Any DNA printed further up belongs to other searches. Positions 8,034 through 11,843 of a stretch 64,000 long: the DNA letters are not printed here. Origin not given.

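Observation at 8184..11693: One polypeptide combining a kinase-like domain, a ~200-aa coiled coil and two GT2 domains: a possible WbdD-type terminator fused to a WbbB-type ruler-polymerase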

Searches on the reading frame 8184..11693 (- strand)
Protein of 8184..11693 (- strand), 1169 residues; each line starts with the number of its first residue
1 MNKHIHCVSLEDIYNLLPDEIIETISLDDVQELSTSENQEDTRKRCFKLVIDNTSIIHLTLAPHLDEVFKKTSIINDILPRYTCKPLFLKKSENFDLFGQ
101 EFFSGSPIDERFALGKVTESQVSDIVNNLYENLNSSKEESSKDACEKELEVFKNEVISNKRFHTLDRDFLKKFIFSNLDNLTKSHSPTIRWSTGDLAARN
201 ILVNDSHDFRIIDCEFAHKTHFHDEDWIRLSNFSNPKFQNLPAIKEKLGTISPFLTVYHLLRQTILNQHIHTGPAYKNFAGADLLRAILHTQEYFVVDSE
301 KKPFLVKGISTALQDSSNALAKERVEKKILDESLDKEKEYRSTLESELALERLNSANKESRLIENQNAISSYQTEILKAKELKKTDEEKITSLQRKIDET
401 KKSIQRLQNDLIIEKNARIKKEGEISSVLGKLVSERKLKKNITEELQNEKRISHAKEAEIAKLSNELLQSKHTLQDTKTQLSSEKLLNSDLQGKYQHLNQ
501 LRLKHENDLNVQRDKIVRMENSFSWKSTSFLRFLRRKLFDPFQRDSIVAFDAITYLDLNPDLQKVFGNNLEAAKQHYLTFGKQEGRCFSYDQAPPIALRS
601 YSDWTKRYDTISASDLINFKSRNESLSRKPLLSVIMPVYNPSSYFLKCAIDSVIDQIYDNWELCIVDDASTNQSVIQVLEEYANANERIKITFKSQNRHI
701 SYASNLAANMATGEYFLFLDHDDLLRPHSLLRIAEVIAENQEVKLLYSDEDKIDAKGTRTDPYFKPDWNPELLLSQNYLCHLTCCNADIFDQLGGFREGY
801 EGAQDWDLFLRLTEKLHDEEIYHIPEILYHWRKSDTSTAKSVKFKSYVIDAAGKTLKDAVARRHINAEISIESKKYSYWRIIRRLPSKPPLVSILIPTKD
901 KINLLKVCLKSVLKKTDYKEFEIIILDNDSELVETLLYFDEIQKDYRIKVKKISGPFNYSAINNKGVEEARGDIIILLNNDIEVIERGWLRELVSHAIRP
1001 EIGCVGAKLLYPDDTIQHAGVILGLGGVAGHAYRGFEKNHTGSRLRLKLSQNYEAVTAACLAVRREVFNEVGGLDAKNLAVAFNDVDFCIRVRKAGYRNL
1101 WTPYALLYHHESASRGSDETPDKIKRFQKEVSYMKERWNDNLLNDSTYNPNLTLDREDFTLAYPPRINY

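Call 5: search_protein_families(library=pfam, proteins=[window:8184-11693:-], max_evalue=0.1)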
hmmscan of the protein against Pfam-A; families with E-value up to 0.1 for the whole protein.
window:8184-11693:- (1169 aa): 7 families
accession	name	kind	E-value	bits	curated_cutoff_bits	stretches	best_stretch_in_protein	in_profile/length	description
PF00535.33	Glycos_transf_2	-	1.4e-45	155.7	23.3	2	633-742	1-108/168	Glycosyl transferase family 2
PF13641.12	Glyco_tranf_2_3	-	3e-16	60.6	27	2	889-1111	1-213/230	Glycosyltransferase like family 2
PF10111.15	Glyco_tranf_2_2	-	3.8e-15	56.5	27.3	1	633-837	1-223/276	Glycosyltransferase like family 2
PF13632.12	Glyco_trans_2_3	-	6.9e-06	26.4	27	1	1056-1114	72-127/198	Glycosyl transferase family group 2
PF13712.12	Glyco_tranf_2_5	-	9.3e-05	22.7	27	1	923-1100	2-178/210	Glycosyltransferase like family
PF02709.20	Glyco_transf_7C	-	0.002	18.2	23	0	783-822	24-65/78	N-terminal domain of galactosyltransferase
PF13506.12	Glyco_transf_21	-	0.009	15.9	21.7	1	964-1099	23-144/174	Glycosyl transferase family 21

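Call 6: search_protein_families(library=ncbifam, proteins=[window:8184-11693:-], max_evalue=0.1)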
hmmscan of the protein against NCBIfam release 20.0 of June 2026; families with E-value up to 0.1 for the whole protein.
window:8184-11693:- (1169 aa): 24 families
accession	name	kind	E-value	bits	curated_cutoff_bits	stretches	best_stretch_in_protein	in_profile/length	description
TIGR03965.1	mycofact_glyco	equivalog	2.3e-31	109.2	280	2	886-1110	71-281/467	mycofactocin biosynthesis glycosyltransferase MftF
NF047683.1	TeichurnBiosyTuaG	equivalog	5.9e-31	108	400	2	628-761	4-134/252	teichuronic acid biosynthesis protein TuaG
NF038299.1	EPS_HpsN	equivalog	5.5e-29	101.1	425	2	890-1128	1-239/317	hormogonium polysaccharide biosynthesis glycosyltransferase HpsN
NF053739.1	GlytfEpsEBac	equivalog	1.5e-26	93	450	1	630-852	1-221/265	glycosyltransferase EpsE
TIGR04017.1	WcaA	equivalog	4.1e-25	88.9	495.75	2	628-818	3-194/279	colanic acid biosynthesis glycosyltransferase WcaA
NF007453.0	PRK10018.1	equivalog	1.2e-24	87.4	382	2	628-818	4-195/280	colanic acid biosynthesis glycosyltransferase WcaA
NF007482.0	PRK10073.1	equivalog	1.1e-23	83.8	423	2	627-746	3-118/334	glycosyltransferase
NF041875.1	EPS_EpsD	equivalog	1.3e-23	84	370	2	892-1112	1-209/325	exopolysaccharide biosynthesis glycosyltransferase EpsD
NF050050.1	ProtGlycPglI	equivalog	3e-21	76.1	500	2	629-733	1-104/306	GalNAc(5)-diNAcBac-PP-undecaprenol beta-1,3-glucosyltransferase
NF041394.1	GtaseAglG_Halo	equivalog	2.7e-16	59.7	440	2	633-736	4-106/304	glucosyl-dolichyl phosphate glucuronosyltransferase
TIGR03937.1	PgaC_IcaA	equivalog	4.1e-16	58.9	422.3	2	621-742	36-155/407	poly-beta-1,6-N-acetyl-D-glucosamine synthase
TIGR03111.1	glyc2_xrt_Gpos1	hypoth_equivalog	1.4e-14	53.8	363.95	2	622-745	41-164/439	TIGR03111 family XrtG-associated glycosyltransferase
TIGR04283.1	glyco_like_mftF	equivalog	1e-13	51.4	182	2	632-815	1-172/221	TIGR04283 family arsenosugar biosynthesis glycosyltransferase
TIGR04242.1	nodulat_NodC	equivalog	5.2e-13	48.7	550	2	620-737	38-156/395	chitooligosaccharide synthase NodC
NF038302.1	EPS_HpsE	equivalog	2e-10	40.2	300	1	632-731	3-105/307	hormogonium polysaccharide biosynthesis glycosyltransferase HpsE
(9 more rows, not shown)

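Call 9: find_homologous_proteins(query=window:8184-11693:-)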
Query window:8184-11693:- (1169 aa): 41 proteins with E <= 0.001 among 8000 candidates.
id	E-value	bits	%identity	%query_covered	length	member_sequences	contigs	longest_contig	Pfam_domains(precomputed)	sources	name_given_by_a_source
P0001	0.0e+0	2435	92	100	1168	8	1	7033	PF10111.15,PF13641.13,PF00535.33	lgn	-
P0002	0.0e+0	1646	83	65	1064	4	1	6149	PF10111.15,PF13641.13,PF00535.33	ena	-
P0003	0.0e+0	1030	44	100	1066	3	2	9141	PF10111.15,PF13506.14,PF13641.13,PF00535.33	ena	-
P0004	4.2e-294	997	43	100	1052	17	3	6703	PF10111.15,PF13506.14,PF13641.13,PF00535.33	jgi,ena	-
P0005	1.6e-286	972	46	68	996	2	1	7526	PF10111.15,PF13641.13,PF00535.33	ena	-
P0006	1.6e-278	945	49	57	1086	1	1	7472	PF10111.15,PF13641.13,PF00535.33,PF02709.21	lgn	-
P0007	1.8e-272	925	50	56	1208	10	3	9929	PF10111.15,PF13641.13,PF00535.33,PF08241.19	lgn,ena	-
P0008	5.4e-267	907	41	99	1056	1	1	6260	PF13632.13,PF10111.15,PF13506.14,PF13641.13,PF00535.33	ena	-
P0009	2.6e-259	882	39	100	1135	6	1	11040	PF13632.13,PF13641.13,PF00535.33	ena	-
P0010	5.3e-255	867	42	66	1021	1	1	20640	PF10111.15,PF13641.13,PF00535.33,PF02709.21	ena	-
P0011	2.3e-241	822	41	88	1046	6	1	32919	PF10111.15,PF13641.13,PF00535.33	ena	-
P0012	2.3e-230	786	39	97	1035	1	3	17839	PF10111.15,PF13641.13,PF00535.33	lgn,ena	-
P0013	9.1e-202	691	43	46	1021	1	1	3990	PF10111.15,PF13641.13,PF00535.33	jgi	jgi:O-antigen biosynthesis protein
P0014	5.3e-84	301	39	37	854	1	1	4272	PF00534.27,PF22772.3,PF13692.13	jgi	jgi:glycosyltransferase involved in cell wall biosynthesis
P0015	4.7e-83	298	35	46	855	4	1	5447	PF00534.27,PF22772.3,PF13692.13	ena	-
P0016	8.2e-81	291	36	39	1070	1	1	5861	PF00534.27,PF00535.33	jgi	jgi:GT2 family glycosyltransferase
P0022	2.6e-31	127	26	31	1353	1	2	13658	PF10111.15,PF13506.14,PF13641.13,PF13524.13,PF00535.33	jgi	jgi:glycosyltransferase involved in cell wall biosynthesis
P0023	2.2e-21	94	26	20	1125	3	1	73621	PF13632.13,PF10111.15,PF13641.13,PF00534.27,PF13524.13,PF00535.33,PF13692.13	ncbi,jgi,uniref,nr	ncbi:glycosyltransferase [Geitlerinema sp. PCC 9228]|uniref:glycosyltransferase n=1 Tax=Geitlerinema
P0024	7.5e-18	82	33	18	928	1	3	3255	PF10111.15,PF13506.14,PF13641.13,PF13524.13,PF00535.33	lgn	-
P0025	1.7e-17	81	32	18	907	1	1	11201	PF10111.15,PF13641.13,PF00535.33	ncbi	-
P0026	6.3e-15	72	28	20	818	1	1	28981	PF00535.33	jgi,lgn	jgi:GT2 family glycosyltransferase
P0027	9.3e-15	72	26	27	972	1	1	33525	PF13641.13,PF00534.27,PF00535.33,PF13692.13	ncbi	-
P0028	1.0e-13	68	27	20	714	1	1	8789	PF13632.13,PF13641.13,PF00535.33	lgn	-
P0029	1.1e-10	58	24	19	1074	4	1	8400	PF10111.15,PF13641.13,PF00534.27,PF13524.13,PF00535.33,PF13692.13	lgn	-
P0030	5.2e-10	56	23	20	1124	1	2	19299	PF13632.13,PF10111.15,PF13641.13,PF00535.33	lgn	-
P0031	3.9e-9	53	25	22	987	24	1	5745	PF13712.13,PF10111.15,PF13641.13,PF00132.31,PF00535.33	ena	-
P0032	2.5e-7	47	25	20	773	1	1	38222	PF13641.13,PF00534.27,PF13439.13,PF00535.33,PF13692.13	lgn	-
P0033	6.6e-7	46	28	19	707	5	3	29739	PF13641.13,PF01687.24,PF01467.33,PF06574.19,PF00535.33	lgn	-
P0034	3.8e-6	43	23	19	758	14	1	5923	PF13641.13,PF13439.13,PF00535.33,PF13692.13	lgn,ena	-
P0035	6.2e-6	43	29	17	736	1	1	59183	PF10111.15,PF13506.14,PF13641.13,PF00534.27,PF00535.33,PF20706.4,PF13692.13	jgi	jgi:O-antigen biosynthesis protein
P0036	1.4e-5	41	25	17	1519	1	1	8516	PF02543.22,PF13641.13,PF16861.11,PF05050.20,PF00535.33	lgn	-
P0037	1.9e-5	41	27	19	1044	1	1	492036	PF13641.13,PF00534.27,PF00535.33,PF13692.13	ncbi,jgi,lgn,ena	jgi:GT2 family glycosyltransferase/glycosyltransferase involved in cell wall biosynthesis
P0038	1.4e-4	38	22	43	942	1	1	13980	PF13641.13,PF00535.33,PF01075.24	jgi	jgi:ADP-heptose:LPS heptosyltransferase/GT2 family glycosyltransferase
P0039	1.7e-4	38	24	19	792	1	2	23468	PF13641.13,PF00534.27,PF13439.13,PF00535.33,PF13692.13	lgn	-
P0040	2.5e-4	37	26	19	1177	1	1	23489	PF13641.13,PF05050.20,PF13439.13,PF00535.33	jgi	jgi:FkbM family methyltransferase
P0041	4.5e-4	36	25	22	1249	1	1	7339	PF07021.19,PF13847.13,PF13489.13,PF13641.13,PF13649.13,PF13439.13,PF00535.33,PF08241.19,PF08242.19,PF13692.13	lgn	-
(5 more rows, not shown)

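Call 28: find_encoding_contigs(protein=window:8184-11693:-, flank=10000, max_places=6)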
Protein window:8184-11693:- (1169 aa): 3 contigs read that carry it; 3 places shown.
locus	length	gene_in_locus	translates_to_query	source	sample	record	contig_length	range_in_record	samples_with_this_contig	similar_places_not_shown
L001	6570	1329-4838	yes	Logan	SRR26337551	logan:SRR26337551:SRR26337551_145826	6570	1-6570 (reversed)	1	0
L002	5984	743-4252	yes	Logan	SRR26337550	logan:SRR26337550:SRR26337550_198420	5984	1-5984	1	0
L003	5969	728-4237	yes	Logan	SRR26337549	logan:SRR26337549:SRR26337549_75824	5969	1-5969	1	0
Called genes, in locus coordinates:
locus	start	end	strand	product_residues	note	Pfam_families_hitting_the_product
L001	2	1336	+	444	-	?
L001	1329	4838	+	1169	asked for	PF00535:Glycos_transf_2, PF10111:Glyco_tranf_2_2, PF13632:Glyco_trans_2_3 (faint), PF00535:Glycos_transf_2, PF13641:Glyco_tranf_2_3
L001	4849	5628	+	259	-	PF13489:Methyltransf_23, PF08241:Methyltransf_11, PF08242:Methyltransf_12, PF01209:Ubie_methyltran (weak), PF13649:Methyltransf_25, PF13847:Methyltransf_31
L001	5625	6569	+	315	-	?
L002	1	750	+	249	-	?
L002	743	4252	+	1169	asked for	PF00535:Glycos_transf_2, PF10111:Glyco_tranf_2_2, PF13632:Glyco_trans_2_3 (faint), PF00535:Glycos_transf_2, PF13641:Glyco_tranf_2_3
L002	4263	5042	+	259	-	PF13489:Methyltransf_23, PF08241:Methyltransf_11, PF08242:Methyltransf_12, PF01209:Ubie_methyltran (weak), PF13649:Methyltransf_25, PF13847:Methyltransf_31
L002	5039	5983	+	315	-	?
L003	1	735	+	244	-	?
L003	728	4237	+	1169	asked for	PF00535:Glycos_transf_2, PF10111:Glyco_tranf_2_2, PF13632:Glyco_trans_2_3 (faint), PF00535:Glycos_transf_2, PF13641:Glyco_tranf_2_3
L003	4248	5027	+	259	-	PF13489:Methyltransf_23, PF08241:Methyltransf_11, PF08242:Methyltransf_12, PF01209:Ubie_methyltran (weak), PF13649:Methyltransf_25, PF13847:Methyltransf_31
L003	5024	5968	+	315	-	?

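Call 69: predict_structure(alignment_id=A3)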
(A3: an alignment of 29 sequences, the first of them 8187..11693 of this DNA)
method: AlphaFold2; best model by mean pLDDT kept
length: 1169 residues; sequences in the alignment: 29
mean_pLDDT: 79.6   pTM: 0.52
mean pLDDT of the five models: 79.6, 78.7, 77.5, 75.2, 74.4
residues with pLDDT >= 90: 427; 70-90: 446; 50-70: 195; < 50: 101
segments of 3 or more residues with pLDDT < 50: 429-474, 539-547, 596-598, 1018-1028, 1030-1032, 1153-1169
pLDDT, mean of each block of 10 residues (from residue 1): 76 89 87 86 90 85 91 91 93 89 92 90 92 91 90 91 86 85 80 89 91 90 92 88 87 88 87 80 88 69 69 72 66 67 69 72 78 80 67 83 78 71 55 41 39 40 44 51 60 60 60 60 61 53 48 79 86 86 70 52 66 84 92 95 91 95 96 93 91 91 95 95 90 94 91 78 77 76 92 92 88 92 83 71 71 91 91 80 92 95 92 95 95 91 94 90 95 95 91 95 90 65 48 53 63 79 96 93 87 92 88 54 80 82 63 48 36
secondary structure, 60 per line:
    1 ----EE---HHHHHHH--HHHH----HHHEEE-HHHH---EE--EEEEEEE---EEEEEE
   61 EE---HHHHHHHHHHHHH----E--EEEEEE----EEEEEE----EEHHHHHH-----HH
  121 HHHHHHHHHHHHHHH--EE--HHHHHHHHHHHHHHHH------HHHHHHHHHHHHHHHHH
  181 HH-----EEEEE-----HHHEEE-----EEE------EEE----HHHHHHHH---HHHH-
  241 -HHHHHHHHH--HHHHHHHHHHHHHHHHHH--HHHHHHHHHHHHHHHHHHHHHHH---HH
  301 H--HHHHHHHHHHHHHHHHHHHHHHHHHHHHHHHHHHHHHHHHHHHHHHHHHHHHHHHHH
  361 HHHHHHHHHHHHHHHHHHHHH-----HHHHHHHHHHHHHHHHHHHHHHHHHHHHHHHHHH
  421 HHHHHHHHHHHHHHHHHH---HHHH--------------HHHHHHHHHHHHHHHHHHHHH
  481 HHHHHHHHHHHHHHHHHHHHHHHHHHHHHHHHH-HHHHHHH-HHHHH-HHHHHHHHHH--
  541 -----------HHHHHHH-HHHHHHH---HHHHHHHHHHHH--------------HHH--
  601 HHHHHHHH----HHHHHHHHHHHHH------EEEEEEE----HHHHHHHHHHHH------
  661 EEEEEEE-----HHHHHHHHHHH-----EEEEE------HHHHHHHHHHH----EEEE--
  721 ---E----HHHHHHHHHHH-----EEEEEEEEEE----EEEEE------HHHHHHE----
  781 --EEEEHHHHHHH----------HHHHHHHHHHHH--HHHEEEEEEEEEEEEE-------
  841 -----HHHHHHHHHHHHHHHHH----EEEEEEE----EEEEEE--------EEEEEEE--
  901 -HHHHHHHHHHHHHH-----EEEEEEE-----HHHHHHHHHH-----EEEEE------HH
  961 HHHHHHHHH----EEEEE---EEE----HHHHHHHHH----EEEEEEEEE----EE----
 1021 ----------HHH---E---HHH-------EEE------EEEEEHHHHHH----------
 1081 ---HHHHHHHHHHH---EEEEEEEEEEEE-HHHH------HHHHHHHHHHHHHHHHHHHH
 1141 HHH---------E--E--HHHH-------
elements in order (helices of 4 or more, strands of 3 or more residues): H10-16 H19-22 E30-32 H34-37 E45-51 E55-62 H66-78 E86-91 E96-101 H108-113 H119-135 H142-157 H164-182 E188-192 E201-203 E209-211 E218-220 H225-232 H236-239 H242-250 H253-270 H273-295 H304-381 H387-438 H442-445 H460-513 H515-521 H523-527 H529-538 H552-558 H560-566 H570-581 H601-608 H613-625 E632-638 H643-654 E661-667 H673-683 E689-693 H700-710 E715-718 H729-739 E745-754 E759-763 H770-775 E783-786 H787-793 H804-815 E821-833 H846-862 E867-873 E878-883 E892-898 H902-915 E921-927 H933-942 E948-952 H959-969 E974-978 E982-984 H989-997 E1002-1010 E1051-1053 E1060-1064 H1065-1070 H1084-1094 E1098-1109 H1111-1114 H1121-1143 H1159-1162
